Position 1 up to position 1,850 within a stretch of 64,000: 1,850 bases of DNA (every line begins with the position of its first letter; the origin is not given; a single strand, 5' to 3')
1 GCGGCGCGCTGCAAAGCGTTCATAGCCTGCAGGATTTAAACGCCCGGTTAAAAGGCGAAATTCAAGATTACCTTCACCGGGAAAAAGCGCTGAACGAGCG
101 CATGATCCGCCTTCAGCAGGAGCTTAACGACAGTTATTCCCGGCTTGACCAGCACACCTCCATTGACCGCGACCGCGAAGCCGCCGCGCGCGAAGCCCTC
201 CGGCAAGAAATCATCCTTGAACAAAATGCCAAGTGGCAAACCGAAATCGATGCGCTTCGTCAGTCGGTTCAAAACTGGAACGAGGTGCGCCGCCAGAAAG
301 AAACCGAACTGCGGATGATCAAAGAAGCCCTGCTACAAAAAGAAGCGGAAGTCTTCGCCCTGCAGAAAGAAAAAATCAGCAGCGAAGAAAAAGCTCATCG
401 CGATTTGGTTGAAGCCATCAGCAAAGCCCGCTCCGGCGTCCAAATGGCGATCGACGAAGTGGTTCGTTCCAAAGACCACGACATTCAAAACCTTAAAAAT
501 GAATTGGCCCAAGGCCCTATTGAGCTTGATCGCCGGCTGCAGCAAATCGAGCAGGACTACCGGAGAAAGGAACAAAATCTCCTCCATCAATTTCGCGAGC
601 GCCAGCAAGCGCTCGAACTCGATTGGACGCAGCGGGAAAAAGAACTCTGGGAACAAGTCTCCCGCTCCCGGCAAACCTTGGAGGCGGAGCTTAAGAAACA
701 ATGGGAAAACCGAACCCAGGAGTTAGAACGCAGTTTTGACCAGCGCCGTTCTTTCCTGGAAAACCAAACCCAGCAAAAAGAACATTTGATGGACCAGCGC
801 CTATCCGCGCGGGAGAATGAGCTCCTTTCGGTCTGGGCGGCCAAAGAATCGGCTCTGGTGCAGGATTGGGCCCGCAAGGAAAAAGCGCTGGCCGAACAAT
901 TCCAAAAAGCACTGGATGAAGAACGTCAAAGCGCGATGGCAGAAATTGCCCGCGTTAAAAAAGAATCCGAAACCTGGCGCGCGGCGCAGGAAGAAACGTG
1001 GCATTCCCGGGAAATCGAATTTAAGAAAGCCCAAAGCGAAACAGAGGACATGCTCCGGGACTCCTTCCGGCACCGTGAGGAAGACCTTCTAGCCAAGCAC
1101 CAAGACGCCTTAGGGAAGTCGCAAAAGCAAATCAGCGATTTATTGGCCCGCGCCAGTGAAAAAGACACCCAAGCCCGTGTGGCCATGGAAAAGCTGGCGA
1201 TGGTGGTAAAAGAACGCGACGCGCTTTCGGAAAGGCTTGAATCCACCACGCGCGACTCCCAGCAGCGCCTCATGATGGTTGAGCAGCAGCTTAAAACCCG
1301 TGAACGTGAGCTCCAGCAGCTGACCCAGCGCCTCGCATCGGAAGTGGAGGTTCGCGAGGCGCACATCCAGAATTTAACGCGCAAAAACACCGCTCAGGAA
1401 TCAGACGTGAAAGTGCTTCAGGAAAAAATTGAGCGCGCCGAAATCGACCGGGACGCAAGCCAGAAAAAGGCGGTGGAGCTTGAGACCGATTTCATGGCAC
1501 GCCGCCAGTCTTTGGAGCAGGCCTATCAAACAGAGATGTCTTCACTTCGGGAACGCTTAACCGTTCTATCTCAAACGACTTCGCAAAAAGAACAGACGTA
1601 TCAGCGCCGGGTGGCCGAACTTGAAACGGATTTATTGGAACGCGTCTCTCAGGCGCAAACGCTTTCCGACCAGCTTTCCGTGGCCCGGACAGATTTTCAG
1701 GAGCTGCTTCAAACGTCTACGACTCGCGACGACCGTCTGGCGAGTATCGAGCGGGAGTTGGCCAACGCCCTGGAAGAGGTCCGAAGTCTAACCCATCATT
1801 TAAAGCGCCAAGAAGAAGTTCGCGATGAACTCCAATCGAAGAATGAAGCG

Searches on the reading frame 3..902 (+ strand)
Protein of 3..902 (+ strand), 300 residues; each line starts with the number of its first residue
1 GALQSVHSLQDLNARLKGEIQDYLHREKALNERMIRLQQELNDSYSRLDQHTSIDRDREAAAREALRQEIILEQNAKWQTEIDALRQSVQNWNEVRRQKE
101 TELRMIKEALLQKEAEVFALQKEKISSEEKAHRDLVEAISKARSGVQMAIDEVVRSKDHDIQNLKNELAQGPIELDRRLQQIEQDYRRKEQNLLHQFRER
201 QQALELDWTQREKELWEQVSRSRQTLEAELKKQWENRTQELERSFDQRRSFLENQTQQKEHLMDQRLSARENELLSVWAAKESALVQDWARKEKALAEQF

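Call 76: find_related_loci(query=window:3-902:+, collection=metagenome_contigs, flank=10000)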
Query window:3-902:+ (300 aa) in metagenome_contigs; peptide patterns used: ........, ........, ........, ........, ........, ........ (x = any residue, [..] = any of these).
124 stretches matched a pattern, but none encodes a relative of the query by tblastn (E <= 1e-3).

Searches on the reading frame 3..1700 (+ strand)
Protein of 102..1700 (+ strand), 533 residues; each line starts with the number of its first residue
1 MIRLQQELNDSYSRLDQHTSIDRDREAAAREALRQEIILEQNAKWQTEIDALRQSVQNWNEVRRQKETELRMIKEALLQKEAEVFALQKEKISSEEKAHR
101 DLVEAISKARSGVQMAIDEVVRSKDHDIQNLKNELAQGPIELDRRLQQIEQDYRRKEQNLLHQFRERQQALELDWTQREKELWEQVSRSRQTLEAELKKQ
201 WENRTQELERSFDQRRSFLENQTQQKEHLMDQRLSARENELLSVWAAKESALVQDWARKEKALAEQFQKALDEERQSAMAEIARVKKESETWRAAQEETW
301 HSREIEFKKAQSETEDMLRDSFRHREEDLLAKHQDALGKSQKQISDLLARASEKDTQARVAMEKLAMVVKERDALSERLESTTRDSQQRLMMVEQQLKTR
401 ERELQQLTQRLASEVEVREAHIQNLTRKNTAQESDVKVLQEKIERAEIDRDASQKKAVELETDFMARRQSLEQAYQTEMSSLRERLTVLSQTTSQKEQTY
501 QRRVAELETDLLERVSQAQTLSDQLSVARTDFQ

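Call 21: search_protein_families(library=pfam, proteins=[window:102-1700:+], max_evalue=0.01)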
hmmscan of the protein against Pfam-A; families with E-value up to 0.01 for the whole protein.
window:102-1700:+ (533 aa): 0 families

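Call 61: find_homologous_proteins(query=window:3-1502:+, max_evalue=1e-10)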
Query window:3-1502:+ (500 aa): 1 proteins with E <= 1e-10 among 8000 candidates.
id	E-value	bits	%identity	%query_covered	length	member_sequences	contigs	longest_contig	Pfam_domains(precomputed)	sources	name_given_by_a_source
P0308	2.3e-141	490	54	99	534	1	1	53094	-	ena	-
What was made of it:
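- Tried and rejected: the last homology search, with the kinase N-terminus, gave a single hit (call 61), which did lead to the informative locus L037.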

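Call 62: find_encoding_contigs(protein=P0308, flank=10000, max_places=2)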
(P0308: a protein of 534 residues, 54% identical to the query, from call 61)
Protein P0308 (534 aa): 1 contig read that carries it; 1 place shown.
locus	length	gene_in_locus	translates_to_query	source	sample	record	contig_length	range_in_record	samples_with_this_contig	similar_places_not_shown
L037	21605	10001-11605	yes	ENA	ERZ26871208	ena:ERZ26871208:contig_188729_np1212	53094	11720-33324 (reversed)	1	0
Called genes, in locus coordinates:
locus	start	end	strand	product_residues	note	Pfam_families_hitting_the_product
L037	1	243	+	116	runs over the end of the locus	-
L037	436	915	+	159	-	-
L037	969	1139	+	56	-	-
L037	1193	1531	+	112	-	-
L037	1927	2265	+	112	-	-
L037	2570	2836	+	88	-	-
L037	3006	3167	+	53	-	-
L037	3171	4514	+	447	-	PF00041:fn3 (weak), PF13860:FlgD_ig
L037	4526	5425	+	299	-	PF13729:TraF_2 (weak)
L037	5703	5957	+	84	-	-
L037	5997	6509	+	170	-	-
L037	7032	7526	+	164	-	-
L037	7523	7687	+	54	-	PF13470:PIN_3 (weak)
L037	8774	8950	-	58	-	-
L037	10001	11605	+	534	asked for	-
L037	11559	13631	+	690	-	-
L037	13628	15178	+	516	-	-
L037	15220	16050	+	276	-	-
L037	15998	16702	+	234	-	-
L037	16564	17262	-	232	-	-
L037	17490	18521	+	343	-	-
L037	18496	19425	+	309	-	-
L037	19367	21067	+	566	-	-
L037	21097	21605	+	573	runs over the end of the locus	-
